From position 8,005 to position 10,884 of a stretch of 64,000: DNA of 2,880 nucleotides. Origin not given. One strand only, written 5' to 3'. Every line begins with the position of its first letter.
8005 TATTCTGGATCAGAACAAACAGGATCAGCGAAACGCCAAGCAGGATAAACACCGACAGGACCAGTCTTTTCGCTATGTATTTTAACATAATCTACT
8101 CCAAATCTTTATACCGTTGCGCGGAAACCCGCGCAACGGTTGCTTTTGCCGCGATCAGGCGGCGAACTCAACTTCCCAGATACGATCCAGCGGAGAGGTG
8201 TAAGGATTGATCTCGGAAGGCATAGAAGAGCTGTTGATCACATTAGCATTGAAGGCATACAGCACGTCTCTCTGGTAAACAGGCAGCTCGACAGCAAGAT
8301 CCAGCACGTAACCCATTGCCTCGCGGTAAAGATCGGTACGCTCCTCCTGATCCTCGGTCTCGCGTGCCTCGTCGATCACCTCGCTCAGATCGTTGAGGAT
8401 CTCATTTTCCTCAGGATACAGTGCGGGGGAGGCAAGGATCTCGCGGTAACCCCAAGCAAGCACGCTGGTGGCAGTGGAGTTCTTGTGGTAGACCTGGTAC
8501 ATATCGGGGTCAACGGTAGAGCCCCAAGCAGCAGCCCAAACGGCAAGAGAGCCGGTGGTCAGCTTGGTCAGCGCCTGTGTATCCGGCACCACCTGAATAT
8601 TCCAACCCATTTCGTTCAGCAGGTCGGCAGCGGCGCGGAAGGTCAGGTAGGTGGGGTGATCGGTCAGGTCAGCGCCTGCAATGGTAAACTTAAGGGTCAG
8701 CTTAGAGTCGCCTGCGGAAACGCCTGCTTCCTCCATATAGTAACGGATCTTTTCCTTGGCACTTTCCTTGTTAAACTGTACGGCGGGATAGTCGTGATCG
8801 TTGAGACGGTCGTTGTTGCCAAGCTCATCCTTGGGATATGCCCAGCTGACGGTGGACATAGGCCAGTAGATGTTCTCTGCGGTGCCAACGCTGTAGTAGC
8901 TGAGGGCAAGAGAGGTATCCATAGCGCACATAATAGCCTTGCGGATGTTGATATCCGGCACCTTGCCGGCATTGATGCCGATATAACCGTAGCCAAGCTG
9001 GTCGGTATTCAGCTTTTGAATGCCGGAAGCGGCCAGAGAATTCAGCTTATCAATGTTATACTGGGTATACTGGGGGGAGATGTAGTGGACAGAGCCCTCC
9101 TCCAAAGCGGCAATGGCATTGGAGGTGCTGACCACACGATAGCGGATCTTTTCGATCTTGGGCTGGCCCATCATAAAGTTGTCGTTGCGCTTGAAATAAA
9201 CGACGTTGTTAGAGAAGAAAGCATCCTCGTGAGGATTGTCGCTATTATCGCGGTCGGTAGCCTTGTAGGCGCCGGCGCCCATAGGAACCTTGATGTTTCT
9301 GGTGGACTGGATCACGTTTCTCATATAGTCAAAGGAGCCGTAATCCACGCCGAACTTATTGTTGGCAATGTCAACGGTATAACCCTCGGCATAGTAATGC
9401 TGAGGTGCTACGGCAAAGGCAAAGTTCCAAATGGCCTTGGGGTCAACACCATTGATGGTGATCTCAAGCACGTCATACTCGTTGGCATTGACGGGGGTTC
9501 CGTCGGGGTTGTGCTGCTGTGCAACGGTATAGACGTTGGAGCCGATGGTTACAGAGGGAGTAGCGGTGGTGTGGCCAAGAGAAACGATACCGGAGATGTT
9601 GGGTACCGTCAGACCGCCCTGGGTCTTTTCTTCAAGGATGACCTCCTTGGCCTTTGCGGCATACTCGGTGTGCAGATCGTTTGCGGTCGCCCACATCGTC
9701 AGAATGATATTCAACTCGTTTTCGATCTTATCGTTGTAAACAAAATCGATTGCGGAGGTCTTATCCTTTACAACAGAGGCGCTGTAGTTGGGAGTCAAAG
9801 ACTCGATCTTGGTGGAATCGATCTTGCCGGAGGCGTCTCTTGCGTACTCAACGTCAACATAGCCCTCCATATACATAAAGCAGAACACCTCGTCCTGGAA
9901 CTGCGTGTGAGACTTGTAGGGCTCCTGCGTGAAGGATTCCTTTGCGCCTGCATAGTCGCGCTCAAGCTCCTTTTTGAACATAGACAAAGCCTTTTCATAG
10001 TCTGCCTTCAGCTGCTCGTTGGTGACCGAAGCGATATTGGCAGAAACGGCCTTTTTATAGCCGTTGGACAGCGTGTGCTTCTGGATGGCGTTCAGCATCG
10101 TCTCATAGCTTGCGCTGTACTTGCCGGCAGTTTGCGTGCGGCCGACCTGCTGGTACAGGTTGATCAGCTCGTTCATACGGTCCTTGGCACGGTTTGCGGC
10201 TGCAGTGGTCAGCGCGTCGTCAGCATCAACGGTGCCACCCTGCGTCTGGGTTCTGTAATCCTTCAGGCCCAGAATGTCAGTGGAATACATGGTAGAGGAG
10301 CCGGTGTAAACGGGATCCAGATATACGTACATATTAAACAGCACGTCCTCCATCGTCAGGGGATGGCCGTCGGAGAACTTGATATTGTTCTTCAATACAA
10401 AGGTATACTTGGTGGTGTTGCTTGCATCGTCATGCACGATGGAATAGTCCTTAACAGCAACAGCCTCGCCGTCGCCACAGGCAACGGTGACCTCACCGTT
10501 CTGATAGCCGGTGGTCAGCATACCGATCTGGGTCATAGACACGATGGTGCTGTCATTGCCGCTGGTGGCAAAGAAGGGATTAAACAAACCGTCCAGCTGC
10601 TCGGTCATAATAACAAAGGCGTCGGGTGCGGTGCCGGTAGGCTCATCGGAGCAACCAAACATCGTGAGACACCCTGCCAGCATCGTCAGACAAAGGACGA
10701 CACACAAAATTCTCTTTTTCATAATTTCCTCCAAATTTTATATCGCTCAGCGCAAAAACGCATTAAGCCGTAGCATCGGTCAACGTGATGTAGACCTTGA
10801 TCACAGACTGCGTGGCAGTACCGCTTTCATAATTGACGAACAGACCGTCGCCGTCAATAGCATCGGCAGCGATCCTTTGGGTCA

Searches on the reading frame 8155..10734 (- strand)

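Call 25: search_protein_families(library=pfam, proteins=[window:8155-10734:-], max_evalue=0.00001)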
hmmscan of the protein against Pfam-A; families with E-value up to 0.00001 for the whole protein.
window:8155-10734:- (859 aa): 1 family
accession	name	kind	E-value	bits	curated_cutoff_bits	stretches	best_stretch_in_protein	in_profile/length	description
PF00496.27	SBP_bac_5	-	2.1e-26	93.4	32.4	2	475-753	106-362/368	Bacterial extracellular solute-binding proteins, family 5 Middle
